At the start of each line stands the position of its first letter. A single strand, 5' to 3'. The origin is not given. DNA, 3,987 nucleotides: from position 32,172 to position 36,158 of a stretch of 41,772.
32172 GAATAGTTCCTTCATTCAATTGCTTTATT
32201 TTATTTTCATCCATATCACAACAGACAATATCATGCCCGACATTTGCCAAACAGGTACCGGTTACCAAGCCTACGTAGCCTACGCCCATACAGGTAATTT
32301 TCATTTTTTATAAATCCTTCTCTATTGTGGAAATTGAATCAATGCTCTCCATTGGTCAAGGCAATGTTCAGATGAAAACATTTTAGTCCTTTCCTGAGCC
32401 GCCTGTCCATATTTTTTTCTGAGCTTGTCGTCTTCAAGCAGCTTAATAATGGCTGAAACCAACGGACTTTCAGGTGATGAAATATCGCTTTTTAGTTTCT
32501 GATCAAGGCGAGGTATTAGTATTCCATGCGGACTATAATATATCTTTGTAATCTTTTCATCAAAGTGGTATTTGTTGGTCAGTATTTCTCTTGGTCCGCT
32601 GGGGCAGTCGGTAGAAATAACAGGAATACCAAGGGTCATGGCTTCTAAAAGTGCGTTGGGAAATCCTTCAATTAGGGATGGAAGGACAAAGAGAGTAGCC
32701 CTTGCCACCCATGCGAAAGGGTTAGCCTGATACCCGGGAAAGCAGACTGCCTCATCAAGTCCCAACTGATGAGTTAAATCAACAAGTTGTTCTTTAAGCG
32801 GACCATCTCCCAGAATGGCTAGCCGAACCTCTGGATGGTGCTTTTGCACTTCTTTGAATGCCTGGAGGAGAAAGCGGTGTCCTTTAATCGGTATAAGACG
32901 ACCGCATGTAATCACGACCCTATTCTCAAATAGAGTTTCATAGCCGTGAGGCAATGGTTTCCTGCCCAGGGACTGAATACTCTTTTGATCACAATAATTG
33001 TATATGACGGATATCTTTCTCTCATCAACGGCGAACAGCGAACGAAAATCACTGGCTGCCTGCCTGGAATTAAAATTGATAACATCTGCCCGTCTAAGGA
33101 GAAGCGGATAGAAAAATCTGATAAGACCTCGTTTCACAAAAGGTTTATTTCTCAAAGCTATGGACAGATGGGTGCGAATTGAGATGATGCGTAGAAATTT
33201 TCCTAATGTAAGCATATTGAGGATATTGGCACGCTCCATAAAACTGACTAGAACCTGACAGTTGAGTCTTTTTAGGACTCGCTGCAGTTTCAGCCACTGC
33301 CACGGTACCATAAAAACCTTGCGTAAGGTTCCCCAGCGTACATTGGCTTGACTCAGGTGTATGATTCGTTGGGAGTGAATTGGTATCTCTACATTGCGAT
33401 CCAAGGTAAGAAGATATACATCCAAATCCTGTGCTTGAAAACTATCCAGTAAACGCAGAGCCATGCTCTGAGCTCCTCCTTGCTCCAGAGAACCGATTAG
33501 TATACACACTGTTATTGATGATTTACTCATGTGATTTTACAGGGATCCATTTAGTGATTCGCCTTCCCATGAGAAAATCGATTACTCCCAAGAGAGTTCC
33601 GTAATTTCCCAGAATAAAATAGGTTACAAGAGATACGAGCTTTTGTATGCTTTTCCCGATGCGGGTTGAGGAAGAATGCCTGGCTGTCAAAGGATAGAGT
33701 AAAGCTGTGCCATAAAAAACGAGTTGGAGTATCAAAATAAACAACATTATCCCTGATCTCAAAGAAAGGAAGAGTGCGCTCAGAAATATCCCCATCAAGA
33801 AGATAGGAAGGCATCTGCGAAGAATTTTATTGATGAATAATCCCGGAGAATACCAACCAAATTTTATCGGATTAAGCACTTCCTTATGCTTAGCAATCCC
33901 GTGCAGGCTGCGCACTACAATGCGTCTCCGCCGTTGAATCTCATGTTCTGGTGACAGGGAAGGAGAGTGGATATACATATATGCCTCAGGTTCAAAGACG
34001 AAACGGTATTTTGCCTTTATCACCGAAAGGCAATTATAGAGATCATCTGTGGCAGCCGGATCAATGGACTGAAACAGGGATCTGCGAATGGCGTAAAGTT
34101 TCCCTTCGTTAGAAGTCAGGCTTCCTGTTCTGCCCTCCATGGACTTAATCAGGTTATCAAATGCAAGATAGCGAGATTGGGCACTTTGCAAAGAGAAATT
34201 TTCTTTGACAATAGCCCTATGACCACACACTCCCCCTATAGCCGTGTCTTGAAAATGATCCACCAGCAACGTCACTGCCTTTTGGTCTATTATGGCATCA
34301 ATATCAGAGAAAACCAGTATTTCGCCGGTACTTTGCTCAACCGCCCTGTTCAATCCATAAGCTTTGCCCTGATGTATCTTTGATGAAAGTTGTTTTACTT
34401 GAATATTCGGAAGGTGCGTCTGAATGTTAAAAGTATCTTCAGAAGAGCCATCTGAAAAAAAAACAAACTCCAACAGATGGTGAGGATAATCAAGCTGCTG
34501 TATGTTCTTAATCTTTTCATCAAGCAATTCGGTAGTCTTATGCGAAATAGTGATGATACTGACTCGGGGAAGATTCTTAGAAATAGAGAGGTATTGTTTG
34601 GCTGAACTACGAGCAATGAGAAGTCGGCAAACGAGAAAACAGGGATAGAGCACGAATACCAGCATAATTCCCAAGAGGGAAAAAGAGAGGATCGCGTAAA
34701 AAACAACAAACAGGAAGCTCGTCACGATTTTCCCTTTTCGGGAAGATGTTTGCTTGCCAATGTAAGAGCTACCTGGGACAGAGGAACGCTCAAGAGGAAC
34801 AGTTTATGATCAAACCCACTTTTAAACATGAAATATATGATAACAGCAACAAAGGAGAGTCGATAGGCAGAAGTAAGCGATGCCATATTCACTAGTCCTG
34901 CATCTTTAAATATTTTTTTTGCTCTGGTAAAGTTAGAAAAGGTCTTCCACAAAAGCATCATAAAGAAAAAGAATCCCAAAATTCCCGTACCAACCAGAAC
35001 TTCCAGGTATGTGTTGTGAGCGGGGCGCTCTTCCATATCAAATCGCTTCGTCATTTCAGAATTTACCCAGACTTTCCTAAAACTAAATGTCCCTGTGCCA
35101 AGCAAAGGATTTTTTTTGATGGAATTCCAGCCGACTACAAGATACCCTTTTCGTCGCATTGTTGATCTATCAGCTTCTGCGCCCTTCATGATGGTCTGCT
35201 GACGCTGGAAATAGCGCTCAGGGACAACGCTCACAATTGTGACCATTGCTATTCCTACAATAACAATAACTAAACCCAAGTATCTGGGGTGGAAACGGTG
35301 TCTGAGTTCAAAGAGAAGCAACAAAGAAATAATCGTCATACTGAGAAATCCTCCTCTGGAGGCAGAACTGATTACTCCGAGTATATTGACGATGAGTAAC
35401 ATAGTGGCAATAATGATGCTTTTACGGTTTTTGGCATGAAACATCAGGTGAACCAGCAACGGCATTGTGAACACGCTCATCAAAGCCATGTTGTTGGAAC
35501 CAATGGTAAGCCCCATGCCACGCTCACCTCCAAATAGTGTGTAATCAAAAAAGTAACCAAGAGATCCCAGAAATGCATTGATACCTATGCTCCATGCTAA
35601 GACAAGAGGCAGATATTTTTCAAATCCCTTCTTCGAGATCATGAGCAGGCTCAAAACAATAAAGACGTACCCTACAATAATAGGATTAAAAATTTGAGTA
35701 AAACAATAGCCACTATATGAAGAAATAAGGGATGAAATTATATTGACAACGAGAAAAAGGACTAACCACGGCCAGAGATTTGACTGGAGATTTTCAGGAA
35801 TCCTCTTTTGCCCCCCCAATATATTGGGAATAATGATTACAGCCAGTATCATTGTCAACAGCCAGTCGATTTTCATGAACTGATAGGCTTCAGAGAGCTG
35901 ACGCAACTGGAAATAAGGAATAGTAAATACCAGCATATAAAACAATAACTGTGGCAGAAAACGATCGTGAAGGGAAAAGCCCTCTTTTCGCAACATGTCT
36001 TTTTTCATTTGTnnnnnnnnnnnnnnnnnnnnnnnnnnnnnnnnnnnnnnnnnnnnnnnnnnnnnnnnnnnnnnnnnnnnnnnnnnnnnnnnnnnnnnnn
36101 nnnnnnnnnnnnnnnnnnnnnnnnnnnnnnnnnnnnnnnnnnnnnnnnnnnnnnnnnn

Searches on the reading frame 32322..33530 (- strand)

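Call 10: search_protein_families(library=pfam, proteins=[window:32322-33530:-], max_evalue=0.001)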
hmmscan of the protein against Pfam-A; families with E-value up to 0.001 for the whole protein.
window:32322-33530:- (402 aa): 5 families
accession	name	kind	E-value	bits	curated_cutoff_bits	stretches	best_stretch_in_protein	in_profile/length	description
PF00534.26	Glycos_transf_1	-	3.9e-32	111.6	26.4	1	203-321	15-135/172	Glycosyl transferases group 1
PF13692.12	Glyco_trans_1_4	-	2.5e-30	106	27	1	204-320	2-118/142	Glycosyl transferases group 1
PF13439.12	Glyco_transf_4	-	9.1e-13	49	28.5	1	18-180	2-166/170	Glycosyltransferase Family 4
PF20706.3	GT4-conflict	-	2.4e-07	30.5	26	1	204-320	198-323/385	Family 4 Glycosyltransferase in conflict systems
PF13579.12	Glyco_trans_4_4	-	4.5e-05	24.3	29.7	1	18-178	1-157/158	Glycosyl transferase 4-like domain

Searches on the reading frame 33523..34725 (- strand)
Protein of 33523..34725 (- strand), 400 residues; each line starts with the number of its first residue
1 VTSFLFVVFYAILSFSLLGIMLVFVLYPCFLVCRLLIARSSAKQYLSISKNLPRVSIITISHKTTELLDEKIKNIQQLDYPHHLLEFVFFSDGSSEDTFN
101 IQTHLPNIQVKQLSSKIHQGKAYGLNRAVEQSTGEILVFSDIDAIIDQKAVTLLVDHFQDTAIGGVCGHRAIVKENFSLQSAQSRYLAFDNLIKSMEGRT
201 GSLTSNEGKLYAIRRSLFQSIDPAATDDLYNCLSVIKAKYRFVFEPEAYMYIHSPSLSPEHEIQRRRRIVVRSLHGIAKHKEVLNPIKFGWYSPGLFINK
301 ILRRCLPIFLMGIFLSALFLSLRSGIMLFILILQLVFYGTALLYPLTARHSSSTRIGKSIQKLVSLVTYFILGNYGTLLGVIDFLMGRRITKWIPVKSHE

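Call 10: search_protein_families(library=pfam, proteins=[window:33523-34725:-], max_evalue=0.001)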
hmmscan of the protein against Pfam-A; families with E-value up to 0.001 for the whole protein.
window:33523-34725:- (400 aa): 5 families
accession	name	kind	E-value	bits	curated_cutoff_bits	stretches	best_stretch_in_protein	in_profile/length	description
PF00535.33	Glycos_transf_2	-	2.3e-13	50.8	23.3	1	56-219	1-165/168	Glycosyl transferase family 2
PF13641.12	Glyco_tranf_2_3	-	2.1e-11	44.7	27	1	53-267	1-226/230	Glycosyltransferase like family 2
PF13632.12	Glyco_trans_2_3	-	1e-10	42.2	27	1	139-338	4-195/198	Glycosyl transferase family group 2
PF13506.12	Glyco_transf_21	-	0.00017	21.5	21.7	1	115-221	12-117/174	Glycosyl transferase family 21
PF10111.15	Glyco_tranf_2_2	-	0.00088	19.3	27.3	0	59-147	6-95/276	Glycosyltransferase like family 2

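Call 59: search_protein_families(library=ncbifam, proteins=[window:33523-34725:-], max_evalue=0.00001)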
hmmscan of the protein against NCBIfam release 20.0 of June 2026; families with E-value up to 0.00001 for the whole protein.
window:33523-34725:- (400 aa): 8 families
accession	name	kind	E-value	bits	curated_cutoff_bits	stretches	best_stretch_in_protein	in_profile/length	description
TIGR03937.1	PgaC_IcaA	equivalog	2.5e-19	69.5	422.3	1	41-255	33-253/407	poly-beta-1,6-N-acetyl-D-glucosamine synthase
TIGR03111.1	glyc2_xrt_Gpos1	hypoth_equivalog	6.7e-14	51.5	363.95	1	20-168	16-167/439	TIGR03111 family XrtG-associated glycosyltransferase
TIGR03965.1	mycofact_glyco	equivalog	9.3e-10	38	280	1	34-168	55-189/467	mycofactocin biosynthesis glycosyltransferase MftF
NF041875.1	EPS_EpsD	equivalog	3.4e-08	33.3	370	1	56-157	2-100/325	exopolysaccharide biosynthesis glycosyltransferase EpsD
TIGR04242.1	nodulat_NodC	equivalog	9.5e-07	28.1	550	1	39-169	34-167/395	chitooligosaccharide synthase NodC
NF047683.1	TeichurnBiosyTuaG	equivalog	1.8e-06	27.8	400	0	50-147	3-100/252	teichuronic acid biosynthesis protein TuaG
TIGR04283.1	glyco_like_mftF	equivalog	3.5e-06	26.8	182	1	56-167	2-106/221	TIGR04283 family arsenosugar biosynthesis glycosyltransferase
NF050050.1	ProtGlycPglI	equivalog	4.8e-06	26.2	500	1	53-161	2-111/306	GalNAc(5)-diNAcBac-PP-undecaprenol beta-1,3-glucosyltransferase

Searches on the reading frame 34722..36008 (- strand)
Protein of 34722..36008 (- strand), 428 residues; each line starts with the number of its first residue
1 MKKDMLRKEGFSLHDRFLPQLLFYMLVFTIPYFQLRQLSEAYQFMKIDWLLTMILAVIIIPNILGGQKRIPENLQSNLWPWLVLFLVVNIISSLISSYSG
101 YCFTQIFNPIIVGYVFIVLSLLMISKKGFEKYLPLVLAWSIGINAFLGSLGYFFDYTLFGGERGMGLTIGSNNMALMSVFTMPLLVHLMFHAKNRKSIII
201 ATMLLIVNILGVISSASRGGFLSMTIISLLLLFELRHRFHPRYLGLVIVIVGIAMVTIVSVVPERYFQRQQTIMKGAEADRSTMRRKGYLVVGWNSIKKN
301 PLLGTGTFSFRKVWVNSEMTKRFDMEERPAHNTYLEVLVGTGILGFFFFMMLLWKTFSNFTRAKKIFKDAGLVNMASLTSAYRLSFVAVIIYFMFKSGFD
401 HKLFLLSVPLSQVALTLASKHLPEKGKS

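Call 10: search_protein_families(library=pfam, proteins=[window:34722-36008:-], max_evalue=0.001)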
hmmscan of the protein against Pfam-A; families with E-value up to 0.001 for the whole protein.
window:34722-36008:- (428 aa): 1 family
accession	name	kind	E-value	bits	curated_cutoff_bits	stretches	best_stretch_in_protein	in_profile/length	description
PF04932.20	Wzy_C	-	2.3e-19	70.1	31.7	1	204-350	2-149/149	O-Antigen ligase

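Call 59: search_protein_families(library=ncbifam, proteins=[window:34722-36008:-], max_evalue=0.00001)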
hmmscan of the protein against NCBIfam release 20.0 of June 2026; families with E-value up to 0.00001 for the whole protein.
window:34722-36008:- (428 aa): 3 families
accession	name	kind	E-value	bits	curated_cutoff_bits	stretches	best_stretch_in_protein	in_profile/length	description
TIGR03097.1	PEP_O_lig_1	hypoth_equivalog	9.2e-28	97.2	188.1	1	47-390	44-379/408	putative O-glycosylation ligase, exosortase A system-associated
NF012031.0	PRK15487.1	equivalog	1.4e-10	40.9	277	1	50-393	40-377/404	O-antigen ligase RfaL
TIGR00947.1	2A73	equivalog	1.1e-09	37.9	366.4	1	183-379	183-388/425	IctB family putative bicarbonate transporter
